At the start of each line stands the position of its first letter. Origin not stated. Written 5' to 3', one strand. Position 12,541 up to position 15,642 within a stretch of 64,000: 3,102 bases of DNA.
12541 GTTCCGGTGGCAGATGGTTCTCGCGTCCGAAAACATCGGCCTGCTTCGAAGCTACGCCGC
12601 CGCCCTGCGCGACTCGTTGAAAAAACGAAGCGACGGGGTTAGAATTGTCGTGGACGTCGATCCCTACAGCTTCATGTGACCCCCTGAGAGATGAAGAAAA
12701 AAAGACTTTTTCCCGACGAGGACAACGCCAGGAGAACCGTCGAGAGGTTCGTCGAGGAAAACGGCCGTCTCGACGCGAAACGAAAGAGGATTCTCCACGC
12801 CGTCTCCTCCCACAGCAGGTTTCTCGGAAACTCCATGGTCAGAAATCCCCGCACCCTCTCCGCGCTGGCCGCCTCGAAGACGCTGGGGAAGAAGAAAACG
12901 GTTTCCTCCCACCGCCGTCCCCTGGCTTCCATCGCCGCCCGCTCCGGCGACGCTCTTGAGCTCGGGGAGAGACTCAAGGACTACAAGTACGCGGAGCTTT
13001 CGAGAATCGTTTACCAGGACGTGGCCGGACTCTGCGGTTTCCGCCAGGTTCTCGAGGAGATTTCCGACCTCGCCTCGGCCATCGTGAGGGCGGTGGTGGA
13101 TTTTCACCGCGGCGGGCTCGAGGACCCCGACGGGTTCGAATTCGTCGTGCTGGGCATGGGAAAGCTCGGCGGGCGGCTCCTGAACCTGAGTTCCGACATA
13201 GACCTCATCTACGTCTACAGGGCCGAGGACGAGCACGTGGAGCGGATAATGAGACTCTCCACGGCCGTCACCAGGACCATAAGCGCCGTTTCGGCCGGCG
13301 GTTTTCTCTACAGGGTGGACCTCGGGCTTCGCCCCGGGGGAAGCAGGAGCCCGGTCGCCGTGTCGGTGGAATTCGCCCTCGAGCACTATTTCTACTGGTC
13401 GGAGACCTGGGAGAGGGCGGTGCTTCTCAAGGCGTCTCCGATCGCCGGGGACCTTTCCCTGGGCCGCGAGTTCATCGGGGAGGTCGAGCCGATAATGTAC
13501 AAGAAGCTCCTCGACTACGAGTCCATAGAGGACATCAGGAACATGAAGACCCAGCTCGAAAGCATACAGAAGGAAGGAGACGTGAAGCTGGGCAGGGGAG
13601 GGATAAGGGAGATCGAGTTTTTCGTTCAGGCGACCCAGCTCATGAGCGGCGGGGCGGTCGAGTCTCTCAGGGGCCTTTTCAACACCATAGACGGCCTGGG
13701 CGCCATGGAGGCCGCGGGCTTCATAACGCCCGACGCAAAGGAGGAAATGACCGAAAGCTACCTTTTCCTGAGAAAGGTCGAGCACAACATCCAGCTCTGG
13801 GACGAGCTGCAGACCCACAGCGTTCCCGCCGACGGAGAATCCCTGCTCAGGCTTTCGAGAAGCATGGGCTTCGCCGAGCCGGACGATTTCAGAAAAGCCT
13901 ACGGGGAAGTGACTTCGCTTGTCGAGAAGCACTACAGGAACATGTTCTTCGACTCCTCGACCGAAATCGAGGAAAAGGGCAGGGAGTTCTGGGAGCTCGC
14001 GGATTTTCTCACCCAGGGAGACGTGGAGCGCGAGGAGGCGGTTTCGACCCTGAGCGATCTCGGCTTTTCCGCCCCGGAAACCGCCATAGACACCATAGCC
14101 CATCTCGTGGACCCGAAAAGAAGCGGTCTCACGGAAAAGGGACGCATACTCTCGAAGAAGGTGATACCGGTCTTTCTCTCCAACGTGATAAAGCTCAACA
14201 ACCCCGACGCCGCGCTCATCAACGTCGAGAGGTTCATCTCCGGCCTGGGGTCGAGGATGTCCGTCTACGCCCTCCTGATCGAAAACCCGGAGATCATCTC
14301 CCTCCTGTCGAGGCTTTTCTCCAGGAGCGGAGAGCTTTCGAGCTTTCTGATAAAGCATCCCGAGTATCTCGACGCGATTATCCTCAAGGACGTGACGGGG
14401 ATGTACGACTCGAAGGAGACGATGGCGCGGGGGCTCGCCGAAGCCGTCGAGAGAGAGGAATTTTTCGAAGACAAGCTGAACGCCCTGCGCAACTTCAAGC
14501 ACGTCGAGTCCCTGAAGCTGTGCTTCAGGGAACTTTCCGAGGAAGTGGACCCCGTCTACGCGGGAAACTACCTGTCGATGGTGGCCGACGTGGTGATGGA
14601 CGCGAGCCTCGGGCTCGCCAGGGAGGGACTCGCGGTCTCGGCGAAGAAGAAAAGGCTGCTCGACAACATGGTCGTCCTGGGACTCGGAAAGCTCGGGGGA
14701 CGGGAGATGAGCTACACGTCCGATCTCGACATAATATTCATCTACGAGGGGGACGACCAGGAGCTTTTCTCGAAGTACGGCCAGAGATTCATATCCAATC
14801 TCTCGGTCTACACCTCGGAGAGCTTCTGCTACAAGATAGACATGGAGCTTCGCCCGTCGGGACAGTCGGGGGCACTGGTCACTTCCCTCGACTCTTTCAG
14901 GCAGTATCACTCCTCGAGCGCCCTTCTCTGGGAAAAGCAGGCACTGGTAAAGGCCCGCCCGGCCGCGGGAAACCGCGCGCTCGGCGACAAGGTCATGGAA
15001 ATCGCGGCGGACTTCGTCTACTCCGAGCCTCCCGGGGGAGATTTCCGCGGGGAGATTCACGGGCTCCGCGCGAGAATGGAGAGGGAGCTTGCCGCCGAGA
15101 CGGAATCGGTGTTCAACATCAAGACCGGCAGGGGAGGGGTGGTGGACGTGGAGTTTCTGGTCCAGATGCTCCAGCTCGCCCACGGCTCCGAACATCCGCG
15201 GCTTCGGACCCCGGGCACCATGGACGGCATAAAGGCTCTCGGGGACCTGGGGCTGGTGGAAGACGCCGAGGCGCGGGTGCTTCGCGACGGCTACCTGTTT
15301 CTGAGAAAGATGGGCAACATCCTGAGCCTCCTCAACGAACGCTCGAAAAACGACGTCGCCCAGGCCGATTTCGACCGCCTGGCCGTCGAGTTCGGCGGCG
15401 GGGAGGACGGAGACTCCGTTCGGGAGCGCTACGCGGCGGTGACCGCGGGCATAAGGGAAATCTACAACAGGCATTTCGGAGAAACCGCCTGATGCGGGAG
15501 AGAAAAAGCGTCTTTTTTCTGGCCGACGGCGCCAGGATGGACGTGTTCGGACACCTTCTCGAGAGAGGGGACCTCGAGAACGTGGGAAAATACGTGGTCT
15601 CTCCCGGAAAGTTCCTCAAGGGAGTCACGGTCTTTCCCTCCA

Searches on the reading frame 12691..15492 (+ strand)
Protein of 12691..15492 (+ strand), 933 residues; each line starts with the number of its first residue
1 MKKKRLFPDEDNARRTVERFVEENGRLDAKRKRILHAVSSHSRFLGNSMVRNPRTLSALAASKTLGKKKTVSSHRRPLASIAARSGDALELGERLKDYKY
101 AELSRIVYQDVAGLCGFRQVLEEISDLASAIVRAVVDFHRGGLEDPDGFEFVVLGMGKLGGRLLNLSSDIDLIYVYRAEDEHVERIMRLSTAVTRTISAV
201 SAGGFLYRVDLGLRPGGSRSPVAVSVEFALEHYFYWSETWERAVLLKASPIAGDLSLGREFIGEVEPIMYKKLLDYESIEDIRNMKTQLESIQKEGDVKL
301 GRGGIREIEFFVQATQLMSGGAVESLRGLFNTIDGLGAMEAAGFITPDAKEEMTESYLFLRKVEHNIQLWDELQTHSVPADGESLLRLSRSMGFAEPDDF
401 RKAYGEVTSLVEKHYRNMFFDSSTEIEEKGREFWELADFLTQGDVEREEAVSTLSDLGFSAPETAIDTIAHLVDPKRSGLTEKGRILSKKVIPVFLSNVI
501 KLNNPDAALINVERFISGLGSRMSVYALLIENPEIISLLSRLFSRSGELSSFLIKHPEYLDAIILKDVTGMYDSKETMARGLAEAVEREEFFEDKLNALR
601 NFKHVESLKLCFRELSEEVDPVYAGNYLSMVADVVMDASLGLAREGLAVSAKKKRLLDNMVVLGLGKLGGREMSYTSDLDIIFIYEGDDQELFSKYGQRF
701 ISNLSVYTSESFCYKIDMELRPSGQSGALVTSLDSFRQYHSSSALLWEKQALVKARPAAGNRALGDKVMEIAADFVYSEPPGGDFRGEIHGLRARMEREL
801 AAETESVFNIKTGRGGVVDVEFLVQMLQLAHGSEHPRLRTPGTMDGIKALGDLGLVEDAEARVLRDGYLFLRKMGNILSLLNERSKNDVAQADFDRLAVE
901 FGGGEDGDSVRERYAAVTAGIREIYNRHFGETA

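Call 13: search_protein_families(library=ncbifam, proteins=[window:12691-15492:+], max_evalue=0.01)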
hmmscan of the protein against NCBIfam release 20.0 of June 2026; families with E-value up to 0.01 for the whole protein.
window:12691-15492:+ (933 aa): 7 families
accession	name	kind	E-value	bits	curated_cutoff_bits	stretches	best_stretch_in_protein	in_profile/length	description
NF008292.0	PRK11072.1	equivalog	5.2e-176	587.4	487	2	16-893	15-929/946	bifunctional [glutamate--ammonia ligase]-adenylyl-L-tyrosine phosphorylase/[glutamate--ammonia-ligase] adenylyltransferase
NF010706.0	PRK14108.1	equivalog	2.2e-156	522.2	724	1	19-927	45-980/986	bifunctional [glutamine synthetase] adenylyltransferase/[glutamine synthetase]-adenylyl-L-tyrosine phosphorylase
NF010707.0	PRK14109.1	equivalog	1.5e-144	483.4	625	1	26-931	82-1007/1010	bifunctional [glutamine synthetase] adenylyltransferase/[glutamine synthetase]-adenylyl-L-tyrosine phosphorylase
TIGR01693.1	UTase_glnD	equivalog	1.9e-06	26.4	519.4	1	652-913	41-269/850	[protein-PII] uridylyltransferase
NF003467.0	PRK05092.1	equivalog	1.6e-05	22.9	959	0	593-689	46-140/940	[protein-PII] uridylyltransferase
NF001366.0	PRK00275.1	equivalog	0.0018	16.2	1299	0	659-902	78-292/895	[protein-PII] uridylyltransferase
NF002895.0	PRK03381.1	equivalog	0.0032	15.6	631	0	659-691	58-90/782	[protein-PII] uridylyltransferase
